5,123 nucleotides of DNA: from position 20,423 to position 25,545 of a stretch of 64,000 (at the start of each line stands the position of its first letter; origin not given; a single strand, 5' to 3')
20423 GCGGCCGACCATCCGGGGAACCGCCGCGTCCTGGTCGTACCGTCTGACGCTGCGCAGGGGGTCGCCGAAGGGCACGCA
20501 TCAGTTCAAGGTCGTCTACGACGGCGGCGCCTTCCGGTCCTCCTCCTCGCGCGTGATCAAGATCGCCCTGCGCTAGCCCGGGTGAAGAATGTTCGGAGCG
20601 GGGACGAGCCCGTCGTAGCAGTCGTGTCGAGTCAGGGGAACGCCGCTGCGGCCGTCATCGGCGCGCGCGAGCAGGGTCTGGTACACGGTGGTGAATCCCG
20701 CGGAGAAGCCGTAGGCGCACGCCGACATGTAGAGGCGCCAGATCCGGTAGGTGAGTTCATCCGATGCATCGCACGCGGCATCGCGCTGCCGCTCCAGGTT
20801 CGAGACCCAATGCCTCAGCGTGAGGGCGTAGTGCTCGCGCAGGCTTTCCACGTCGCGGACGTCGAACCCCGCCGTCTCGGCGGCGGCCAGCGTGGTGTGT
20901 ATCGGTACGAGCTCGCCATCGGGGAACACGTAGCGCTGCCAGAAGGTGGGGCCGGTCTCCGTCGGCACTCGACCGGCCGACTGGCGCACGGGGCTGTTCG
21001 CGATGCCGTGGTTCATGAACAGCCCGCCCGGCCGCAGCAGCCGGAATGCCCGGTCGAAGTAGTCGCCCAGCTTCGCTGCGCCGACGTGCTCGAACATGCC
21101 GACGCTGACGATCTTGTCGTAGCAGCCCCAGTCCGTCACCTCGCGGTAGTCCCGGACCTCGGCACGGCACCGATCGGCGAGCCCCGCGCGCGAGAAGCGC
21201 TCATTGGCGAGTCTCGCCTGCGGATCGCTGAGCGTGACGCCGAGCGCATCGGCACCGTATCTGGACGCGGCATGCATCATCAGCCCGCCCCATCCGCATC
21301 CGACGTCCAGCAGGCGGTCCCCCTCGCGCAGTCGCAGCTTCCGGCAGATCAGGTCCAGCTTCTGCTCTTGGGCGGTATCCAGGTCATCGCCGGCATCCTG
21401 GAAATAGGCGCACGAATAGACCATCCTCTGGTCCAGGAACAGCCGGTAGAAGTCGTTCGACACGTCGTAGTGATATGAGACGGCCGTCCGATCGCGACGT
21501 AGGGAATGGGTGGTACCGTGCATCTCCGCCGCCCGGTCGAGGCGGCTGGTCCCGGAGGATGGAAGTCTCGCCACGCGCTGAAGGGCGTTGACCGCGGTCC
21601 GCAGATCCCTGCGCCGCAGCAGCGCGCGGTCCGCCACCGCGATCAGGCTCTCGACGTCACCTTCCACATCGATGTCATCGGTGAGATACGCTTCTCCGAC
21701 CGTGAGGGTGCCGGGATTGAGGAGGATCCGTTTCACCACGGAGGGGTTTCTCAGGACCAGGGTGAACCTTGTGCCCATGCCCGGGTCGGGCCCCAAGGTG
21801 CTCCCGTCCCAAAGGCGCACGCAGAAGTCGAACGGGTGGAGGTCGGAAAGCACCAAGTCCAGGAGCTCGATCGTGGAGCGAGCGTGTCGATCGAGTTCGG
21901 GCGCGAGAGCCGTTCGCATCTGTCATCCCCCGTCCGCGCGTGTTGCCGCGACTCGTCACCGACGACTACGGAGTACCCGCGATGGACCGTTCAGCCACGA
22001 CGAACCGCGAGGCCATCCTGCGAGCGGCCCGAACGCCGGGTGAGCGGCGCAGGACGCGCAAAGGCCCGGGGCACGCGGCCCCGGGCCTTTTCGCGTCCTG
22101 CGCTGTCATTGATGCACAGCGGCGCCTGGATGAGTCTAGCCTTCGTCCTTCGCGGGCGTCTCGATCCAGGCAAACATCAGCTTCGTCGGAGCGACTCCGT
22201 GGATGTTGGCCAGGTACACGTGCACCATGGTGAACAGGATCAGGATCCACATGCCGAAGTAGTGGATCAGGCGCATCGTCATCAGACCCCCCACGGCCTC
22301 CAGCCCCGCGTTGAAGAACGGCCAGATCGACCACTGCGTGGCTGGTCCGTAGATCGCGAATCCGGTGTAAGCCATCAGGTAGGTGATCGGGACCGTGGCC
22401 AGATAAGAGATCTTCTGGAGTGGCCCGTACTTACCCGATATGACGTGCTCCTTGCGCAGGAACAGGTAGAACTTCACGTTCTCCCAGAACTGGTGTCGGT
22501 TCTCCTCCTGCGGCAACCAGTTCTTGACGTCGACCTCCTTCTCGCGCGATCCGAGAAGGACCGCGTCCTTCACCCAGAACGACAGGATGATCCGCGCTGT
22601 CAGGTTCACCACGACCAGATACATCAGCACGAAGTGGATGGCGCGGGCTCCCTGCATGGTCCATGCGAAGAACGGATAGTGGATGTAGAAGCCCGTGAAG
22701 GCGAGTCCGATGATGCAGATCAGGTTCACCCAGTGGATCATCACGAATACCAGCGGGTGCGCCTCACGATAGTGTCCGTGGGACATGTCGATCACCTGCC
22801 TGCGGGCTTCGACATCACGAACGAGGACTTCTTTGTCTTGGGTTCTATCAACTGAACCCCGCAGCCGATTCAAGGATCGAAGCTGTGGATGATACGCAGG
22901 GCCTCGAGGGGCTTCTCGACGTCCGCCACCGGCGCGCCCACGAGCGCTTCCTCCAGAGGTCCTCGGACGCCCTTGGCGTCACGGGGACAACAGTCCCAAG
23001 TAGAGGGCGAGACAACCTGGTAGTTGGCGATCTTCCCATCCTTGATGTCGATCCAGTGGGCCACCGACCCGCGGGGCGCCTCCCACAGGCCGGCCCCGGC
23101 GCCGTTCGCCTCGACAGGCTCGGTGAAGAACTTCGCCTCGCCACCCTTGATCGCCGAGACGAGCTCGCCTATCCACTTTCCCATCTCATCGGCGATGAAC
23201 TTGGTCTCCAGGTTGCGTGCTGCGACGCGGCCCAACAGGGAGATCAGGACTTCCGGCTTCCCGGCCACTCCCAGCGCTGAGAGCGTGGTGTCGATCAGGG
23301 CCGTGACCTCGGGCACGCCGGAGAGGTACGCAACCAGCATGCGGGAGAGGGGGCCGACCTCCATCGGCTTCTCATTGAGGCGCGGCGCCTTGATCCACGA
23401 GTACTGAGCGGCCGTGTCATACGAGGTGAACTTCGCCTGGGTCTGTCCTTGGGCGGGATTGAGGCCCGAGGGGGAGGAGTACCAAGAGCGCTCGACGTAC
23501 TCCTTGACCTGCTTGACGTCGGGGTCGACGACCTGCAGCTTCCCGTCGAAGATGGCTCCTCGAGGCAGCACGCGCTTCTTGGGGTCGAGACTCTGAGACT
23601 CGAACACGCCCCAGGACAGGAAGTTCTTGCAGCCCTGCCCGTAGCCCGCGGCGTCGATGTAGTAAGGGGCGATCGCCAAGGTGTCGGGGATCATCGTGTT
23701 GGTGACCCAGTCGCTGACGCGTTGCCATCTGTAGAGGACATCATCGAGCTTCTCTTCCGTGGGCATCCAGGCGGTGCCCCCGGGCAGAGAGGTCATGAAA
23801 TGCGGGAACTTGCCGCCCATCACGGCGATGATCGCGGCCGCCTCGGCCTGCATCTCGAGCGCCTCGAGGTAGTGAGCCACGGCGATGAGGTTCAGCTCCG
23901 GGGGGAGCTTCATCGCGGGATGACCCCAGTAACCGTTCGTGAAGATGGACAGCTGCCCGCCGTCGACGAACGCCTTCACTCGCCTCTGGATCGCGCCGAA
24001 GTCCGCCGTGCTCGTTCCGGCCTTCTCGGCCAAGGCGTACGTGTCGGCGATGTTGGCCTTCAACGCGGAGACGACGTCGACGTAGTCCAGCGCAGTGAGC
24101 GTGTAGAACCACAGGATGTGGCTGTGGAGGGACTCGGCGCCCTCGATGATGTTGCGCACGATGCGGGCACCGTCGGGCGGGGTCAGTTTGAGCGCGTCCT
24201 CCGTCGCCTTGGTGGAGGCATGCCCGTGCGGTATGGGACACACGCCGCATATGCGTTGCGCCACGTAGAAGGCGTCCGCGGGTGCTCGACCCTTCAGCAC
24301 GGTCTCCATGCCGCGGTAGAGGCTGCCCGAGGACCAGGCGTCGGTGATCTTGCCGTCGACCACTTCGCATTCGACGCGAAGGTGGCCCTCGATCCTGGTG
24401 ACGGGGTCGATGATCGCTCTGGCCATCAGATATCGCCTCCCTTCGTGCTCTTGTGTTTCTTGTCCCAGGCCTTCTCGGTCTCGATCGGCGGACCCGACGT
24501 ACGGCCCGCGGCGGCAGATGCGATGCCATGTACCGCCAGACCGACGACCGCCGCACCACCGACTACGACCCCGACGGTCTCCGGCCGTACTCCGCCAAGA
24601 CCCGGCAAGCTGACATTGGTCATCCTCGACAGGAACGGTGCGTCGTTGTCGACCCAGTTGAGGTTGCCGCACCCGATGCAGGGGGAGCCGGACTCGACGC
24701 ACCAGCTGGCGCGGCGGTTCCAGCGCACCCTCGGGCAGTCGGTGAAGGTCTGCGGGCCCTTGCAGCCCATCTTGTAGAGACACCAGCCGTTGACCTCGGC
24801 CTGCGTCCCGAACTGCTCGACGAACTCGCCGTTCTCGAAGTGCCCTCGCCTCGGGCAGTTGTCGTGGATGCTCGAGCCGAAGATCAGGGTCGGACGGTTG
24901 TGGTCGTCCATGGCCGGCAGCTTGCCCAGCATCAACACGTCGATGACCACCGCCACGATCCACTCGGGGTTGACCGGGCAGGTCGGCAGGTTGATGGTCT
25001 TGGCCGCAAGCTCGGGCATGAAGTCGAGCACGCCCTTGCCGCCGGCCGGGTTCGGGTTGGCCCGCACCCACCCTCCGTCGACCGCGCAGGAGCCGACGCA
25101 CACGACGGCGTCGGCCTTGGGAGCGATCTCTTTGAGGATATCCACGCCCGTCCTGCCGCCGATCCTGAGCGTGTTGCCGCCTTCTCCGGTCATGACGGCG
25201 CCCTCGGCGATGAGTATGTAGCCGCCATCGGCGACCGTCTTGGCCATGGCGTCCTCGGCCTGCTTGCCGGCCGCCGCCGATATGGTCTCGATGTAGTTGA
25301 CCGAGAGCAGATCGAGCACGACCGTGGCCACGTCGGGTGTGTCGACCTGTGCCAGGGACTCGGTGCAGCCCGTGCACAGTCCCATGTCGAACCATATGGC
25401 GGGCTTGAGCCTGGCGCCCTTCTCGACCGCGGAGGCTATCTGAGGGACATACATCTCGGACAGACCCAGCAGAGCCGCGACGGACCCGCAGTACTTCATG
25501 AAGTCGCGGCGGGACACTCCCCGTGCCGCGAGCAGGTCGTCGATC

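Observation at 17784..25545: Near-identical 923-bp direct repeats with sharp edges: the small-subunit core is duplicated and brackets 5.9 kb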

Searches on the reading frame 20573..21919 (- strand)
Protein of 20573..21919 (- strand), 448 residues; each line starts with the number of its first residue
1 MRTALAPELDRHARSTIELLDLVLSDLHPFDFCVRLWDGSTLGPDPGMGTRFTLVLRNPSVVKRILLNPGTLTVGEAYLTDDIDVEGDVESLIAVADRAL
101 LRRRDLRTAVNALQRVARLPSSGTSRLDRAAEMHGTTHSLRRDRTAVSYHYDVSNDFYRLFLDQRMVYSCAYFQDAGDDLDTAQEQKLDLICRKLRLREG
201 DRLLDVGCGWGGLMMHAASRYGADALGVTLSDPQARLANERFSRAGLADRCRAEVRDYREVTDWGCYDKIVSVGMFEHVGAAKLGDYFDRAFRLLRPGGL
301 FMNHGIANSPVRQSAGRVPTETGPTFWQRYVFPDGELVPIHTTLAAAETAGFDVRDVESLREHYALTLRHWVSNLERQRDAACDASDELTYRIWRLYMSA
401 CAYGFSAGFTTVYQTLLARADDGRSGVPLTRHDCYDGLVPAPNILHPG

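Call 6: search_protein_families(library=pfam, proteins=[window:20573-21919:-], max_evalue=0.001)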
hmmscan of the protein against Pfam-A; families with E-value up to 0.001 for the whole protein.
window:20573-21919:- (448 aa): 7 families
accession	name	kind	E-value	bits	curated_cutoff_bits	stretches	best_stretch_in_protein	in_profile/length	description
PF02353.26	CMAS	-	7.6e-93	311.2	27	1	139-414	2-272/273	Mycolic acid cyclopropane synthetase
PF13649.12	Methyltransf_25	-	5.4e-15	56.3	27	1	204-299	2-97/97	Methyltransferase domain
PF08241.18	Methyltransf_11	-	6.2e-12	46.4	21.2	1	204-302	1-94/95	Methyltransferase domain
PF08242.18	Methyltransf_12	-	2.4e-10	41.4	30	1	204-301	1-98/98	Methyltransferase domain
PF25371.1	DUF7884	-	1.9e-09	38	27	1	23-96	5-78/90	Domain of unknown function (DUF7884)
PF13489.12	Methyltransf_23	-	6.3e-09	36.2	27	1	196-354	19-161/164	Methyltransferase domain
PF13847.12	Methyltransf_31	-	1.5e-07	31.6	27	1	198-302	2-108/145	Methyltransferase domain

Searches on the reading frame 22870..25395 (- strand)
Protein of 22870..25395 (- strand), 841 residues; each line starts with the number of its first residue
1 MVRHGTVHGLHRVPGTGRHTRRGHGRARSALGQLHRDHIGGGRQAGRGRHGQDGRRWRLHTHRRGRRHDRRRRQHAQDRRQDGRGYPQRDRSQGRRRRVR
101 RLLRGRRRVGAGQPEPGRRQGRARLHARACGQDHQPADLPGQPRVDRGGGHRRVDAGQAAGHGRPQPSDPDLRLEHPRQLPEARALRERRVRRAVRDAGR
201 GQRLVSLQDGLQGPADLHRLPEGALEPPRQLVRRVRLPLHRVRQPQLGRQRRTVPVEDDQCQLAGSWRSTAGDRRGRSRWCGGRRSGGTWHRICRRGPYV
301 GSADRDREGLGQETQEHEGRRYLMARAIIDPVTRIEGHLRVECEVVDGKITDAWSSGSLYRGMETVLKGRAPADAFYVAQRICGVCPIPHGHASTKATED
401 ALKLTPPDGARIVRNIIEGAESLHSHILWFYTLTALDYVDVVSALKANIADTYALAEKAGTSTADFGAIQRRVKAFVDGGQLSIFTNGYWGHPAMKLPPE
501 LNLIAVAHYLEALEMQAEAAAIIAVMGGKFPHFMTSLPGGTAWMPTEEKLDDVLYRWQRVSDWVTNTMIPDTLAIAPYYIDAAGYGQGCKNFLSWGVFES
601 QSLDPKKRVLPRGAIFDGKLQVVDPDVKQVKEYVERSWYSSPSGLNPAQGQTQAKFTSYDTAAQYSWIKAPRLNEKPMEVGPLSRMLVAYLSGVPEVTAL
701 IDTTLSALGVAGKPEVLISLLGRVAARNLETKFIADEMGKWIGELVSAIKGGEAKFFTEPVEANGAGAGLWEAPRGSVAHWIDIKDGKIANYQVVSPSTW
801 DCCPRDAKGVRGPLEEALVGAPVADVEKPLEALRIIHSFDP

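Call 6: search_protein_families(library=pfam, proteins=[window:22870-25395:-], max_evalue=0.001)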
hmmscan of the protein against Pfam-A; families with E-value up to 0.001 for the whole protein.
window:22870-25395:- (841 aa): 1 family
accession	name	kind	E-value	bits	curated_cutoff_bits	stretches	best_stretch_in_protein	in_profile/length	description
PF00374.24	NiFeSe_Hases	-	1.9e-168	562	25.8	1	361-841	1-501/508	Nickel-dependent hydrogenase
